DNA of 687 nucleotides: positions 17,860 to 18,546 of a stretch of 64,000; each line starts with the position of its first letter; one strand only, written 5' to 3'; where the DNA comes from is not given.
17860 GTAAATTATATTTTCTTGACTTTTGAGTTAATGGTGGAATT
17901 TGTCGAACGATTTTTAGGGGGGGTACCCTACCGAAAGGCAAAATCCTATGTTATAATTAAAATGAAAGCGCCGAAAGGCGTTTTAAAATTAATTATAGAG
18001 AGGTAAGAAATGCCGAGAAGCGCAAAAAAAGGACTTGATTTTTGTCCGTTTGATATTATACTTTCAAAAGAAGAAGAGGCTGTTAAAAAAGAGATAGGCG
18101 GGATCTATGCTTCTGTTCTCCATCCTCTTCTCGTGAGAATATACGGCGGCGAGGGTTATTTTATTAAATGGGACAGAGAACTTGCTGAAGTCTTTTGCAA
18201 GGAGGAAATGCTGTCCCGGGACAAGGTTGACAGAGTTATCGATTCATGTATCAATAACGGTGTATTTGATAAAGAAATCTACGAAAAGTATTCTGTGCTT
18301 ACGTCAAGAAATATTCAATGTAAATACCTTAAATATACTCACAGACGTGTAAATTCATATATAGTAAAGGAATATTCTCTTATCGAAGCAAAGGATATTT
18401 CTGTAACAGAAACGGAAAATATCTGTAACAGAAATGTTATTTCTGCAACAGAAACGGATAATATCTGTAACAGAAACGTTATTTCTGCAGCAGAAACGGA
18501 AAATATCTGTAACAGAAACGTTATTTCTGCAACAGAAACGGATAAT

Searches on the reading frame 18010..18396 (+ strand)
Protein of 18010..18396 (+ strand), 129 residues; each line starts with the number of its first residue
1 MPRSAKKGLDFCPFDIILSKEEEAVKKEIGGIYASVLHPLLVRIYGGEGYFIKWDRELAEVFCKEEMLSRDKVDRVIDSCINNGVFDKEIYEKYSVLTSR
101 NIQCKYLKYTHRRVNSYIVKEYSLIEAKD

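Call 5: search_protein_families(library=pfam, proteins=[window:18010-18396:+], max_evalue=1)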
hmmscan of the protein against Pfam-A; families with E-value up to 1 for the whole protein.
window:18010-18396:+ (129 aa): 1 family
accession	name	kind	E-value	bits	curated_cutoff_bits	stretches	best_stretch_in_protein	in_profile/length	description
PF14297.12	Lin1244_N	-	9.9e-16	58.7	25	1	24-102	16-95/95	Lin1244/Lin1753-like, N-terminal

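Call 6: search_protein_families(library=phrogs, proteins=[window:18010-18396:+], max_evalue=1)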
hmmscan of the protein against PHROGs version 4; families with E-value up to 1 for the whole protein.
window:18010-18396:+ (129 aa): 7 families
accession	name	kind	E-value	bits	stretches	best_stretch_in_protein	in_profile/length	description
phrog_20437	-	DNA, RNA and nucleotide metabolism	5.3e-26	92.5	1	1-128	1-132/212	DNA replication initiation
phrog_2562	-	DNA, RNA and nucleotide metabolism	9.1e-24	85.6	1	1-127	1-129/290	replication initiation protein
phrog_16706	-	DNA, RNA and nucleotide metabolism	3.3e-17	64.3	1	1-127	1-129/266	replisome organizer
phrog_20981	-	unknown function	0.0042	17.8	1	40-116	34-112/293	-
phrog_24961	-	unknown function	0.012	16.1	1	64-123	170-228/234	-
phrog_21951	-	unknown function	0.093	14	1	74-114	3-41/61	-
phrog_18115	-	unknown function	0.27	12.8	1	27-102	22-94/105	-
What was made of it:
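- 18010..18396 (+): N-terminal Lin1244_N (DUF4373) domain, the presumed iteron-binding module. PF14297 at 9.9e-16; phrog_20437 at 5e-26; phrog_2562 at 9e-24 (calls 5, 6).
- Domain identity: Lin1244_N and PHROG initiator families (calls 5, 6).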

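Call 16: find_homologous_proteins(query=window:18010-18396:+, max_evalue=0.001)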
Query window:18010-18396:+ (129 aa): 1 proteins with E <= 0.001 among 3 candidates.
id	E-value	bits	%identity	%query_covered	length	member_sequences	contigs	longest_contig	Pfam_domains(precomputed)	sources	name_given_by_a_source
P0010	1.4e-20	92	41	97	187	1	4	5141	PF14297.13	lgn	-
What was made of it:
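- Tried and rejected: The second homology search, using the N-terminal domain alone, was limited by the word index and gave one hit (call 16).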

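Call 25: search_protein_representatives(protein=window:18010-18396:+)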
Query: 129 residues. Proteins with E-value up to 0.001 (for the whole library): 4576; up to 1e-10: 1193; up to 1e-30: 1. The best 150 are listed.
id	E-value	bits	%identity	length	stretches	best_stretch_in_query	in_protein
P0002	2.0e-79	280.7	100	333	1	1-129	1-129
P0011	1.5e-22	96.9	41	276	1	1-128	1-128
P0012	1.7e-20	90.2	38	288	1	1-126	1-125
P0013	2.0e-20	90.0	38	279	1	1-124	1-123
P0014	2.4e-20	89.8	36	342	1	2-125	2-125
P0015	2.5e-20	89.7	37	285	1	6-128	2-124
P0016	3.5e-20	89.2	37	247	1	1-127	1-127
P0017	1.1e-19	87.6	38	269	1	1-126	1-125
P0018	1.3e-19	87.3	38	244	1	1-125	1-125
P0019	1.4e-19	87.3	43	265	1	5-125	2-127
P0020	1.4e-19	87.2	39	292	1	1-126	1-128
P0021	1.6e-19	87.1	40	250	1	1-126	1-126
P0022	2.1e-19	86.7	36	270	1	1-127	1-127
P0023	2.7e-19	86.4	38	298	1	5-129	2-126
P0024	3.2e-19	86.1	35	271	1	1-127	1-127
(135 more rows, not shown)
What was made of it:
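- Tried and rejected: The exhaustive HMMER search replaced it (call 25).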

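Call 33: find_related_loci(query=window:18010-18396:+, collection=genome_contigs, flank=10000)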
Query window:18010-18396:+ (129 aa) in genome_contigs; peptide patterns used: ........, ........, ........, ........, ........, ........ (x = any residue, [..] = any of these).
203 stretches matched a pattern; 4 encode a relative of the query (tblastn E <= 1e-3); 4 distinct loci.
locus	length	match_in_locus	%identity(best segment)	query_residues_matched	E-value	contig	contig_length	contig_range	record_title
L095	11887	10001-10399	33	1-129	8e-18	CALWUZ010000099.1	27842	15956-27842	MAG: uncultured Clostridia bacterium isolate E0_DM__bin125 genome assembly, contig: E0_DM__k127_3597474, whole genome sh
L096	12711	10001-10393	31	1-126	9e-18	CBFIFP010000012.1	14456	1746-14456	MAG: Candidatus Kapaibacteriales bacterium isolate Co_bin_515_strict genome assembly, contig: Co_bin_515_strict_c15, who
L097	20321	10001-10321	36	1-106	1e-16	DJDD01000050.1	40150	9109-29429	MAG TPA_asm: Flavobacteriales bacterium UBA5933 UBA5933_contig_181, whole genome shotgun sequence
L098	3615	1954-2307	35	1-114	3e-14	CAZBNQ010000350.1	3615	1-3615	MAG TPA_asm: uncultured Hyphomicrobiales bacterium isolate SRP216815_co1_235 genome assembly, contig: NODE_37615_length_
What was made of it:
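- Tried and rejected: The genome_contigs scan returned only four relatives at 31-36% identity (call 33).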

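Call 49: search_dna_similar(query=window:18010-18396:+, collection=phages, mode=protein, max_evalue=0.001, max_rows=40)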
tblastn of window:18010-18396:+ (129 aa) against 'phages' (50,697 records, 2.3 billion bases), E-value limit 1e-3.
Records with a match: 33; places in all: 33; records where one place covers at least 80% of the query: 33.
Best place of each record, by identity: <60% 33.
By first word of the organism name: Enterococcus 11; Bacteroides 3; Latilactobacillus 3; Bacteriophage 3; Paenibacillus 3; Lactococcus 3; Bacillus 2; Lactobacillus 2; Listeria 2; Dorea 1.
By host as written in the record: Enterococcus faecalis 10; - 4; Bacillus megaterium 2; Paenibacillus glucanolyticus P073A 2; Lactobacillus paracasei 2; Listeria monocytogenes 2; Bacteroides salyersiae BG8 1; Bacteroides fragilis BL19 1; and 9 more.
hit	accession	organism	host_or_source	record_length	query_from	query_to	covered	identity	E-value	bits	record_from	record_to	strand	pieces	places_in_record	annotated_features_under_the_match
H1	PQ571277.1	Bacteroides phage BS-TP4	Bacteroides salyersiae BG8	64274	1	128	99%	33.8%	7e-12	66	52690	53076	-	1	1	replication initiation protein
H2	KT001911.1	Bacillus phage Pavlov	Bacillus megaterium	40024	1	126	98%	32.8%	9e-16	77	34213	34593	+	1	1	DNA replication protein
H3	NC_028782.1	Bacillus phage Pavlov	Bacillus megaterium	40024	1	126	98%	32.8%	9e-16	77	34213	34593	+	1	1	replication initiation protein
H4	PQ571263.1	Bacteroides phage BF1-TP2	Bacteroides fragilis BL19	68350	1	129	100%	31.8%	4e-12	67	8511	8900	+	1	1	replication initiation protein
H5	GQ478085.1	Enterococcus phage phiFL2B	Enterococcus faecalis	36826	1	113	88%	35.9%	2e-6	73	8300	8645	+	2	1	gp20: recombinase | gp21: recombinase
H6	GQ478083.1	Enterococcus phage phiFL1C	Enterococcus faecalis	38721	1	113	88%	35.9%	2e-6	73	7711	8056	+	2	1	gp19: recombinase | gp20: recombinase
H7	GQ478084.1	Enterococcus phage phiFL2A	Enterococcus faecalis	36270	1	113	88%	35.9%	2e-6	73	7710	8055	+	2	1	gp19: recombinase | gp20: recombinase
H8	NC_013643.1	Enterococcus phage phiFL2A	Enterococcus faecalis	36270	1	113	88%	35.9%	2e-6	73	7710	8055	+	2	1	gp19: replisome organizer | gp20: recombinase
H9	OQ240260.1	Latilactobacillus phage TMW 1.2272 P1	Latilactobacillus curvatus TMW 1.2272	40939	1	125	97%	32.3%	2e-15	77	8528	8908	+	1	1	putative DNA replication protein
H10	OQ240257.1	Latilactobacillus phage TMW 1.1365 P3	Latilactobacillus curvatus TMW 1.1365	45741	1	125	97%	32.3%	2e-15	76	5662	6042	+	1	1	putative recombinase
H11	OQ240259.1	Latilactobacillus phage TMW 1.1447 P1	Latilactobacillus curvatus TMW 1.1447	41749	1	125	97%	32.3%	3e-15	76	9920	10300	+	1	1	replication protein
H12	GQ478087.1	Enterococcus phage phiFL3B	Enterococcus faecalis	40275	1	113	88%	35.3%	2e-11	65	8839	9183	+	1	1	gp24: recombinase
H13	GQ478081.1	Enterococcus phage phiFL1A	Enterococcus faecalis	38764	1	113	88%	35.3%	2e-11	65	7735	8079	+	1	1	gp18: recombinase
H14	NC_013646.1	Enterococcus phage phiFL1A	Enterococcus faecalis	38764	1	113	88%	35.3%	2e-11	65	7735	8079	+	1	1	gp18: replication initiation protein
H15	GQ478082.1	Enterococcus phage phiFL1B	Enterococcus faecalis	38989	1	113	88%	35.3%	2e-11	65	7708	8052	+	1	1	gp18: recombinase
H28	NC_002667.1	Lactococcus phage bIL286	Lactococcus lactis subsp. lactis Il1403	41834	1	125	97%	29.1%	2e-11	65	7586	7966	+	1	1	replication initiation protein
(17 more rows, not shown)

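Call 50: get_annotated_region(hit=H28, flank=4000)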
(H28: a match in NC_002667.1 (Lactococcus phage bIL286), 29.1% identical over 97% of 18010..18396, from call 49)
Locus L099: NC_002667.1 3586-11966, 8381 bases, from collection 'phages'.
description: Lactococcus prophage bIL286, complete genome.
organism: Lactococcus phage bIL286 (NCBI taxid 151536)
taxonomy: Viruses; Duplodnaviria; Heunggongvirae; Uroviricota; Caudoviricetes; Sandinevirus
host: Lactococcus lactis subsp. lactis Il1403; source: -; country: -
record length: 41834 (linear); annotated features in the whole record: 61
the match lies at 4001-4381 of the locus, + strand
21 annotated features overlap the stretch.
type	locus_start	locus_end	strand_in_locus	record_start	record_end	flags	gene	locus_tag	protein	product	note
CDS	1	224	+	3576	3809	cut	-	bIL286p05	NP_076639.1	helix-turn-helix domain-containing protein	orf5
CDS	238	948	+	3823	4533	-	-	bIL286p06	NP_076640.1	anti-repressor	orf6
CDS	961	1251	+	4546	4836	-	-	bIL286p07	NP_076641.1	HTH DNA binding protein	orf7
CDS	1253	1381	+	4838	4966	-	-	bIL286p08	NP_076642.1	Orf8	orf8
CDS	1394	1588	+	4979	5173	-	-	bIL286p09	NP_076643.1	Orf9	orf9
CDS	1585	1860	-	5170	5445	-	-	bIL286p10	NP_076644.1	Orf10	orf10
CDS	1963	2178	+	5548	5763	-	-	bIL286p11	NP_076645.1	DUF1408 domain-containing protein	orf11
CDS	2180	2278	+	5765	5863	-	-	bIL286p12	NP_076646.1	Orf12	orf12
CDS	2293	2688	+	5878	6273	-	-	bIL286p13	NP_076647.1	Orf13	orf13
CDS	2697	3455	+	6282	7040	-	-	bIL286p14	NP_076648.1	Erf-like ssDNA annealing protein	orf14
CDS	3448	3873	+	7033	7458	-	-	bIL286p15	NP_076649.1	single strand DNA binding protein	orf15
CDS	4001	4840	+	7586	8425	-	-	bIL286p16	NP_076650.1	replication initiation protein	orf16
CDS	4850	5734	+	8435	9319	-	-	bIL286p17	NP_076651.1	DnaC-like helicase loader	orf17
CDS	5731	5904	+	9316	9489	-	-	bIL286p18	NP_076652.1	Orf18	orf18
CDS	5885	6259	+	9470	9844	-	-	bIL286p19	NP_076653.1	Holliday junction resolvase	orf19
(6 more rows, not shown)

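Call 51: get_annotated_region(hit=H3, flank=4000)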
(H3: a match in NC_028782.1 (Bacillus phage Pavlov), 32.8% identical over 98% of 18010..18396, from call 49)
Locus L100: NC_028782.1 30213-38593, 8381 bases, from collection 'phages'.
description: Bacillus phage Pavlov, complete genome.
organism: Bacillus phage Pavlov (NCBI taxid 1675598)
taxonomy: Viruses; Duplodnaviria; Heunggongvirae; Uroviricota; Caudoviricetes; Pagevirus
host: Bacillus megaterium; source: -; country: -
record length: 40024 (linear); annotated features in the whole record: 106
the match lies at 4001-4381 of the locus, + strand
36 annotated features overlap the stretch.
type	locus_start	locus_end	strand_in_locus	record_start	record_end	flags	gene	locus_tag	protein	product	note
CDS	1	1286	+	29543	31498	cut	-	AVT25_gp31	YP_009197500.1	SbcC-like subunit of palindrome specific endonuclease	-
regulatory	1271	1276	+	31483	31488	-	-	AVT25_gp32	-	ribosome_binding_site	-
CDS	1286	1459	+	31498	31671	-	-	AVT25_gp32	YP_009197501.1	hypothetical protein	-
regulatory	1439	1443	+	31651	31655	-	-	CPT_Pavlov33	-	ribosome_binding_site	-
CDS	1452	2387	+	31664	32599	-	-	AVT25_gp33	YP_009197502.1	RecT-like ssDNA annealing protein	RecT family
regulatory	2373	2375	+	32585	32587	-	-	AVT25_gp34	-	ribosome_binding_site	-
CDS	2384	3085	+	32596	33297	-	-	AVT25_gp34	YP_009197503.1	metal-dependent hydrolase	-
regulatory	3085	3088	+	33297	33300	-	-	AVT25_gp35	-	ribosome_binding_site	-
CDS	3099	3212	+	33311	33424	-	-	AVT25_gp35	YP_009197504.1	hypothetical protein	-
regulatory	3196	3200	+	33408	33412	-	-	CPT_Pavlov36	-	ribosome_binding_site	-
CDS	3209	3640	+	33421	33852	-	-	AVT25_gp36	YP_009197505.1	hypothetical protein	-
regulatory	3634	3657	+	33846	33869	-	-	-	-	terminator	-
regulatory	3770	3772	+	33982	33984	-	-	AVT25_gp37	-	ribosome_binding_site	-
CDS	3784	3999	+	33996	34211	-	-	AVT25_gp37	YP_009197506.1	transcriptional regulator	contains Cro/C1-type helix-turn-helix domain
regulatory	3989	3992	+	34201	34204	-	-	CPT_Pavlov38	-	ribosome_binding_site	-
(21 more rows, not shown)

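Call 64: search_protein_families(library=pfam, proteins=[L099:4001-4840:+, L100:4001-4840:+], max_evalue=0.01)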
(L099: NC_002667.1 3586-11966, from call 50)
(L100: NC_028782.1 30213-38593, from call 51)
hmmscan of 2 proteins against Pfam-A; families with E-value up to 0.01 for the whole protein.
L099:4001-4840:+ (279 aa): 2 families
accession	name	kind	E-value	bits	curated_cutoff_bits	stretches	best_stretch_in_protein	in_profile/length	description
PF06926.16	Rep_Org_C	-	7.2e-51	170.9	27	1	185-279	1-95/95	Putative replisome organiser protein C-terminus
PF14297.12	Lin1244_N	-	1.6e-22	80.5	25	1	11-104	1-95/95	Lin1244/Lin1753-like, N-terminal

L100:4001-4840:+ (279 aa): 1 family
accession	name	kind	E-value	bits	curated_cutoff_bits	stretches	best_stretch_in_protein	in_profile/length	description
PF14297.12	Lin1244_N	-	4.1e-28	98.4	25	1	11-103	1-95/95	Lin1244/Lin1753-like, N-terminal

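Call 80: search_dna_similar(query=window:18010-18396:+, collection=plasmids, mode=protein, max_evalue=0.001, max_rows=20)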
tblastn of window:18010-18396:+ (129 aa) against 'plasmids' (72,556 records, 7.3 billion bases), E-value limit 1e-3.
Records with a match: 13; places in all: 13; records where one place covers at least 80% of the query: 13.
Best place of each record, by identity: <60% 13.
By first word of the organism name: Enterococcus 6; Bacteroides 2; Parabacteroides 2; Monoglobus 1; Secundilactobacillus 1; Latilactobacillus 1.
By predicted mobility (MOB-suite, as given by PLSDB): non-mobilizable 10; mobilizable 2; conjugative 1.
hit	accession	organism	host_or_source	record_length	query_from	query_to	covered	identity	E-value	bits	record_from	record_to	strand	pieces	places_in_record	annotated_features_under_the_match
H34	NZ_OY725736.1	Monoglobus pectinilyticus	-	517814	5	129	97%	36.0%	2e-18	87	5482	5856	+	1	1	DUF4373 domain-containing protein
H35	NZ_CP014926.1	Secundilactobacillus paracollinoides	cell culture,pilsner beer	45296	3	125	95%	34.4%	4e-14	74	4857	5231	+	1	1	DUF4373 domain-containing protein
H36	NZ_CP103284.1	Bacteroides thetaiotaomicron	Homo sapiens,cell culture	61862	3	122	93%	35.2%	9e-15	76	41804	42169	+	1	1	DUF4373 domain-containing protein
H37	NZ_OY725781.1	Parabacteroides distasonis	-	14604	1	129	100%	31.8%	1e-11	67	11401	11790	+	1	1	DUF4373 domain-containing protein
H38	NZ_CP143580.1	Enterococcus faecalis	Homo sapiens,bacterial isolate,sonicate ...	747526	1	113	88%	35.3%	1e-11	67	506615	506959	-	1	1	Lin1244/Lin1753 domain-containing protein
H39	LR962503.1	Enterococcus faecalis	-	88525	1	113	88%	35.3%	8e-11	65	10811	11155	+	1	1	record has no annotation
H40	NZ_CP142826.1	Enterococcus faecalis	Pig,Single cell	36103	1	113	88%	35.3%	1e-10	64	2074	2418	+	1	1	Lin1244/Lin1753 domain-containing protein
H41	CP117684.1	Latilactobacillus curvatus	Pig,Single cell,feces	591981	1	125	97%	31.5%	2e-14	75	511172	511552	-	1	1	DUF4373 domain-containing protein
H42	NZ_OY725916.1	Bacteroides finegoldii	-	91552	6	129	96%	31.3%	2e-9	61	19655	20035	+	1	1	DUF4373 domain-containing protein | hypothetical protein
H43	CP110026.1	Enterococcus faecalis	Homo sapiens,saliva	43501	1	129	100%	28.4%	8e-10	62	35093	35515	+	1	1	DUF4373 domain-containing protein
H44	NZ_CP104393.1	Enterococcus raffinosus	fermented food (Meju)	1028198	3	113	86%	31.6%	3e-7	55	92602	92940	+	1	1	record has no annotation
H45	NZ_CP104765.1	Enterococcus raffinosus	Homo sapiens,urine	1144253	3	113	86%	31.6%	3e-7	55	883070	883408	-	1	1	record has no annotation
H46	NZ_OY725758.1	Parabacteroides distasonis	-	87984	1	126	98%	25.8%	2e-4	47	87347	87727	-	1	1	DUF4373 domain-containing protein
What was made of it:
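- Some family members sit on plasmids (call 80).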

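Call 81: get_annotated_region(hit=H34, flank=6000)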
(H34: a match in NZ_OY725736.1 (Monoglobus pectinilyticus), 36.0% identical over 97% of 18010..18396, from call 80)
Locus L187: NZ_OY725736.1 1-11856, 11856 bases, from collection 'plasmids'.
description: Monoglobus pectinilyticus strain Ruminococcaceae species TSDC17.2-1.2 plasmid 12, complete sequence
organism: Monoglobus pectinilyticus (NCBI taxid 1981510)
taxonomy: Bacteria; Bacillota; Clostridia; Monoglobales; Monoglobaceae; Monoglobus; Monoglobus pectinilyticus
host: -; source: -; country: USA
typing (MOB-suite, as given by PLSDB): non-mobilizable
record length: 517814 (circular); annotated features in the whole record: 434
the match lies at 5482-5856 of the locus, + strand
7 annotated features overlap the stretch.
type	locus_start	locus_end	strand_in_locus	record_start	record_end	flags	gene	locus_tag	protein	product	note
CDS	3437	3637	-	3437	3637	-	-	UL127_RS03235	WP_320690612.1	hypothetical protein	-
CDS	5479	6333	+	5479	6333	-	-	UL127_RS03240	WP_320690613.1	DUF4373 domain-containing protein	-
CDS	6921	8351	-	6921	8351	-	-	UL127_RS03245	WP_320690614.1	GLUG motif-containing protein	-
CDS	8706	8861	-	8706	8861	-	-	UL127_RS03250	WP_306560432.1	hypothetical protein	-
CDS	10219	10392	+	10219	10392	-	rpsU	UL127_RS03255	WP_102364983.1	30S ribosomal protein S21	GO:0006412 - translation [Evidence IEA]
CDS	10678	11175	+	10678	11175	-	-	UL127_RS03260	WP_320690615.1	YqeG family HAD IIIA-type phosphatase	-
CDS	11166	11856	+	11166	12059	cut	-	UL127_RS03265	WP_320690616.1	TIM barrel protein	-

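Call 82: get_annotated_region(hit=H35, flank=5000)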
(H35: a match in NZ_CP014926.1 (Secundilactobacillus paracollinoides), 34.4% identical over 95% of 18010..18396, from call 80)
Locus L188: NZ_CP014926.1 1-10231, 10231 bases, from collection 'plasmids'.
description: Secundilactobacillus paracollinoides strain TMW 1.1995 plasmid pL11995-2, complete sequence
organism: Secundilactobacillus paracollinoides (NCBI taxid 240427)
taxonomy: Bacteria; Bacillota; Bacilli; Lactobacillales; Lactobacillaceae; Secundilactobacillus; Secundilactobacillus paracollinoides
host: -; source: cell culture,pilsner beer; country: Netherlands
typing (MOB-suite, as given by PLSDB): non-mobilizable; replicon rep_cluster_731
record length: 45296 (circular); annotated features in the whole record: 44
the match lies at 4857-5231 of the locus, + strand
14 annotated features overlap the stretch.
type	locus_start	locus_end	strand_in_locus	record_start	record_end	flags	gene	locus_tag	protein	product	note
CDS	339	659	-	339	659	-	-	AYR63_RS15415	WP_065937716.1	hypothetical protein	-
CDS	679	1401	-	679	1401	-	-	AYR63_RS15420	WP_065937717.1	XRE family transcriptional regulator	-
CDS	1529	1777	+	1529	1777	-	-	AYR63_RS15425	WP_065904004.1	helix-turn-helix transcriptional regulator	-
CDS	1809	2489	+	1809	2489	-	-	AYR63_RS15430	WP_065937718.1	antA/AntB antirepressor family protein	-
CDS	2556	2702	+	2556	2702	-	-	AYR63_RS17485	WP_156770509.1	hypothetical protein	-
CDS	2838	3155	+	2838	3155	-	-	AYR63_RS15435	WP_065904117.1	hypothetical protein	-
CDS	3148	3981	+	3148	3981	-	bet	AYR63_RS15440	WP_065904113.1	phage recombination protein Bet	GO:0006259 - DNA metabolic process [Evidence IEA]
CDS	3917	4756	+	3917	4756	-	-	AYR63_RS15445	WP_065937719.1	PD-(D/E)XK nuclease-like domain-containing protein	-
CDS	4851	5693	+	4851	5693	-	-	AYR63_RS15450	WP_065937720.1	DUF4373 domain-containing protein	-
CDS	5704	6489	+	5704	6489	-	-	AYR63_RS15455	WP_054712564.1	ParA family protein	-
CDS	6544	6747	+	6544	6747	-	-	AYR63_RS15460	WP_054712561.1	hypothetical protein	-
CDS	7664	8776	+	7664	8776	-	-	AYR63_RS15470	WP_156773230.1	replication initiator protein A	-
CDS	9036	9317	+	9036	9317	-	-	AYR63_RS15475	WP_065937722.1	type II toxin-antitoxin system RelB/DinJ family antitoxin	GO:0006355 - regulation of DNA-templated transcription [Evidence IEA]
CDS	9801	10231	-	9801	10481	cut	-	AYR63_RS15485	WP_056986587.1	YjjG family noncanonical pyrimidine nucleotidase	-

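Call 83: get_annotated_region(hit=H37, flank=5000)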
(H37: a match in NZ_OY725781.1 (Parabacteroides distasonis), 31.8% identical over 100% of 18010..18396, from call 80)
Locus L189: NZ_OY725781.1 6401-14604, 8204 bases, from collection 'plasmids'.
description: Parabacteroides distasonis strain Parabacteroides distasonis TSDC17.2-1.1 plasmid 36, complete sequence
organism: Parabacteroides distasonis (NCBI taxid 823)
taxonomy: Bacteria; Bacteroidota; Bacteroidia; Bacteroidales; Tannerellaceae; Parabacteroides; Parabacteroides distasonis
host: -; source: -; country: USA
typing (MOB-suite, as given by PLSDB): non-mobilizable
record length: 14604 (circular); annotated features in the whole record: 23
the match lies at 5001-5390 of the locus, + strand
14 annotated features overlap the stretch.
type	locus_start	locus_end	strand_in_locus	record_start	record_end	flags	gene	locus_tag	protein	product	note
CDS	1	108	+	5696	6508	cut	-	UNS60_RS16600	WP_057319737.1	SPFH domain-containing protein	-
CDS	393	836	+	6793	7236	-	-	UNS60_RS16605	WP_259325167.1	recombination protein NinG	-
CDS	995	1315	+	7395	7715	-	-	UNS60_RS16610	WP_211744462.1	hypothetical protein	-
CDS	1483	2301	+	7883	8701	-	-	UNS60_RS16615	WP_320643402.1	damage-inducible protein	-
CDS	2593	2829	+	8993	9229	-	-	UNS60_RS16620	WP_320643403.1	hypothetical protein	-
CDS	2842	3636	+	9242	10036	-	-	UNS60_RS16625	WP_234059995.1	phage antirepressor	-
CDS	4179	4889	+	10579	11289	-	-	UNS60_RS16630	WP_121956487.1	KilA-N domain-containing protein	-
CDS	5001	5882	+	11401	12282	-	-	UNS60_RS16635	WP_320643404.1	DUF4373 domain-containing protein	-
CDS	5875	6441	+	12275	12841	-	-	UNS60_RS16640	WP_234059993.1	DUF6633 family protein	-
CDS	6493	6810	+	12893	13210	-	-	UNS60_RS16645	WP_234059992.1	hypothetical protein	-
CDS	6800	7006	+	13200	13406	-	-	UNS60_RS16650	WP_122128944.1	hypothetical protein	-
CDS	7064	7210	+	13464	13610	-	-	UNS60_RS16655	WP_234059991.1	hypothetical protein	-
CDS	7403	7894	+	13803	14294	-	-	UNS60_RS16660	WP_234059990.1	hypothetical protein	-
CDS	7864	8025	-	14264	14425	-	-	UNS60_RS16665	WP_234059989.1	hypothetical protein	-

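Call 90: search_protein_families(library=phrogs, proteins=[L095:7827-8750:+, L095:8754-9578:+, L095:9563-9988:+, L096:7553-9016:+, L096:9196-9708:+, L096:10947-12347:+, L097:8664-9686:+, L097:12362-13648:+, L097:6521-7300:+, L187:1292-1753:+], max_evalue=0.00001)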
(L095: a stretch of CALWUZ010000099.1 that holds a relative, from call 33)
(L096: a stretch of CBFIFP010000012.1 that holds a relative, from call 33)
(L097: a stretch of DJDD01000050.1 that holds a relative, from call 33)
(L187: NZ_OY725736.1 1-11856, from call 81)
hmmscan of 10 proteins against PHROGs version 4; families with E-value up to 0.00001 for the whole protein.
L095:7827-8750:+ (307 aa): 2 families
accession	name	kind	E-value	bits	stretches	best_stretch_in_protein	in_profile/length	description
phrog_434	-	DNA, RNA and nucleotide metabolism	2.2e-85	288.1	1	3-306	50-363/372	RecE-like recombination exonuclease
phrog_1706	-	DNA, RNA and nucleotide metabolism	1.5e-06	28.9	1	104-200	133-234/293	CRISPR/Cas system associated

L095:8754-9578:+ (274 aa): 4 families
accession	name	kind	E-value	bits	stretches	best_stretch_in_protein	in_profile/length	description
phrog_148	-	DNA, RNA and nucleotide metabolism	3.3e-91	307.7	1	4-267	9-268/387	RecT-like ssDNA annealing protein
phrog_34786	-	unknown function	2.4e-34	118.9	1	8-106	18-116/116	-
phrog_19737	-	unknown function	2.3e-15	57.7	1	34-119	23-106/108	-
phrog_2780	-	DNA, RNA and nucleotide metabolism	1e-08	36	1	33-240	24-219/369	RecT-like ssDNA annealing protein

L095:9563-9988:+ (141 aa): 6 families
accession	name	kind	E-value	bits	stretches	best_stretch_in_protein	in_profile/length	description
phrog_44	-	DNA, RNA and nucleotide metabolism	8.4e-53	180.9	1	1-141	86-228/271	single strand DNA binding protein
phrog_25370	-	unknown function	3.6e-09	37.2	1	1-43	1-45/48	-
phrog_27667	-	DNA, RNA and nucleotide metabolism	1.7e-07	32.4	1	69-141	1-61/61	single strand DNA binding protein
phrog_26861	-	unknown function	1.2e-06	28.9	1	3-105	135-238/242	-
phrog_12631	-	DNA, RNA and nucleotide metabolism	6.1e-06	27.3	1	1-33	29-61/78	single strand DNA binding protein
phrog_4932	-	DNA, RNA and nucleotide metabolism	9.9e-06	26.7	0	49-141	39-117/117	single strand DNA binding protein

L096:7553-9016:+ (487 aa): 4 families
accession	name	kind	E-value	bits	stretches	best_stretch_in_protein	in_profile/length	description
phrog_16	-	DNA, RNA and nucleotide metabolism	1.7e-95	322.1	1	1-444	271-711/986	DNA helicase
phrog_9690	-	DNA, RNA and nucleotide metabolism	3.3e-18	66.8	1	112-372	42-303/306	DNA helicase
phrog_16694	-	unknown function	1.1e-08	34.6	0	2-121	274-411/1010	-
phrog_16259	-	DNA, RNA and nucleotide metabolism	2.5e-08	34.6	1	3-126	118-240/330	DNA helicase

L096:9196-9708:+ (170 aa): 5 families
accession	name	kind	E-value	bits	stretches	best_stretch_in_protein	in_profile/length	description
phrog_318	-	other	1e-49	170.8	1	1-164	97-270/296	deoxyribonucleoside 5' monophosphate phosphatase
phrog_8467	-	other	2.7e-33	116.3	1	3-133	24-154/195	deoxyribonucleoside 5' monophosphate phosphatase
phrog_20276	-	unknown function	2.3e-23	83.5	1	4-97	4-97/103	-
phrog_21461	-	other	9.7e-13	48.5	1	4-50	4-50/52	phosphohydrolase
phrog_6402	-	other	5.2e-11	43.7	1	69-131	2-64/111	deoxyribonucleoside 5' monophosphate phosphatase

L096:10947-12347:+ (466 aa): 7 families
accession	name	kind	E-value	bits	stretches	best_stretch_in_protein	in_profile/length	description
phrog_19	-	DNA, RNA and nucleotide metabolism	3.3e-85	288.2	1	22-451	154-578/621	DnaB-like replicative helicase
phrog_243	-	DNA, RNA and nucleotide metabolism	2.2e-35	122.9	1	197-454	19-268/273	DnaB-like replicative helicase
phrog_11530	-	unknown function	1.2e-32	114.2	1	308-454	17-159/184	-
phrog_239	-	DNA, RNA and nucleotide metabolism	2.8e-32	113.5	1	162-447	304-592/801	DNA primase/helicase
phrog_20000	-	unknown function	7.3e-08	33.5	1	24-119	25-120/132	-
phrog_23150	-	unknown function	1.3e-06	29.1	1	30-235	10-216/217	-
phrog_5482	-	unknown function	5e-06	26.5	0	210-435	49-278/341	-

L097:8664-9686:+ (340 aa): 0 families

L097:12362-13648:+ (428 aa): 2 families
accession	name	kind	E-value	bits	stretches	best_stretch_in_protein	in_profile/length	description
phrog_8470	-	unknown function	7.7e-27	95.3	2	249-399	387-535/567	-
phrog_7484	-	unknown function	1.3e-11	44.9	1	252-418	287-444/450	-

L097:6521-7300:+ (259 aa): 2 families
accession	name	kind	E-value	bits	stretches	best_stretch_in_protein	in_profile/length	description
phrog_392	-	other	4.9e-66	224.6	1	1-256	6-257/348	metal-dependent hydrolase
phrog_14429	-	other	3.2e-09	37.5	1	2-63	30-92/266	hydrolase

L187:1292-1753:+ (153 aa): 1 family
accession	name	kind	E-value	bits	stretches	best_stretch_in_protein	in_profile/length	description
phrog_23857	-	unknown function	3.3e-06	28.3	0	6-32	26-52/104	-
